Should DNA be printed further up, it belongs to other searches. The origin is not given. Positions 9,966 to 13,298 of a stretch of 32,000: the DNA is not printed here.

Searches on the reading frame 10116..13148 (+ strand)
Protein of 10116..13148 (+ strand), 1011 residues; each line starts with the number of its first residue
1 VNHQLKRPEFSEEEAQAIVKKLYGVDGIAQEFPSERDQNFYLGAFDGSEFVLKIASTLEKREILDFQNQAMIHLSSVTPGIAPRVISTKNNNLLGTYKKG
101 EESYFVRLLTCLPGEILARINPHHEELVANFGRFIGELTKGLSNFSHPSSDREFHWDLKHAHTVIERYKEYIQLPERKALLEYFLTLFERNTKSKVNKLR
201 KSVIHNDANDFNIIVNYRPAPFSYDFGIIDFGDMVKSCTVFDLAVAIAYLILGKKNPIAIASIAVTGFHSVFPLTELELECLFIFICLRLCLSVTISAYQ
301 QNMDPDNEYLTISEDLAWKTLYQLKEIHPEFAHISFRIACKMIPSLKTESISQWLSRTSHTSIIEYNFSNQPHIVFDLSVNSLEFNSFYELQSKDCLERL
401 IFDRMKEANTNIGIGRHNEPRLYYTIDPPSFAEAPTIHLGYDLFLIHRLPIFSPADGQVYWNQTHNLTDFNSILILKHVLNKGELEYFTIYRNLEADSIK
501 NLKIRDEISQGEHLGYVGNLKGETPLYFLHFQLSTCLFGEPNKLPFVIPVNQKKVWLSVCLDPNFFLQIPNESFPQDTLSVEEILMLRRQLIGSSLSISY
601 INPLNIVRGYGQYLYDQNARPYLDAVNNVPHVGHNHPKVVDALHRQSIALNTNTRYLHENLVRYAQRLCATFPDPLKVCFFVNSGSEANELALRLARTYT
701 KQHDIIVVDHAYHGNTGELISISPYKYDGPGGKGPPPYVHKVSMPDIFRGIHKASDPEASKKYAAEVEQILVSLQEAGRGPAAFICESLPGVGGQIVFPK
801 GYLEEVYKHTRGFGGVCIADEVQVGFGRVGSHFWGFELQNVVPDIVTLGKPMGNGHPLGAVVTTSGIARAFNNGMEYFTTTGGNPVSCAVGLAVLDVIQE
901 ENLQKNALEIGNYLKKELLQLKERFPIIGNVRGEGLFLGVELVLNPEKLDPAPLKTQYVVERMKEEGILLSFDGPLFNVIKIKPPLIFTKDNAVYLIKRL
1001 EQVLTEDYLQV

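Call 31: search_protein_families(library=pfam, proteins=[window:10116-13148:+], max_evalue=0.001)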
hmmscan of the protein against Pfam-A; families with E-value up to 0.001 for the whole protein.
window:10116-13148:+ (1011 aa): 3 families
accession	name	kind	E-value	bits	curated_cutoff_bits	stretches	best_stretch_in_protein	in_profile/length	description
PF00202.27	Aminotran_3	-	2.8e-77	260.5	30.5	1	603-1004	10-403/403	Aminotransferase class-III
PF01636.29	APH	-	3e-20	73.5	23.2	1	30-249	3-212/239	Phosphotransferase enzyme family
PF01551.29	Peptidase_M23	-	7.5e-07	29.7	28.7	1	437-533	2-87/96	Peptidase family M23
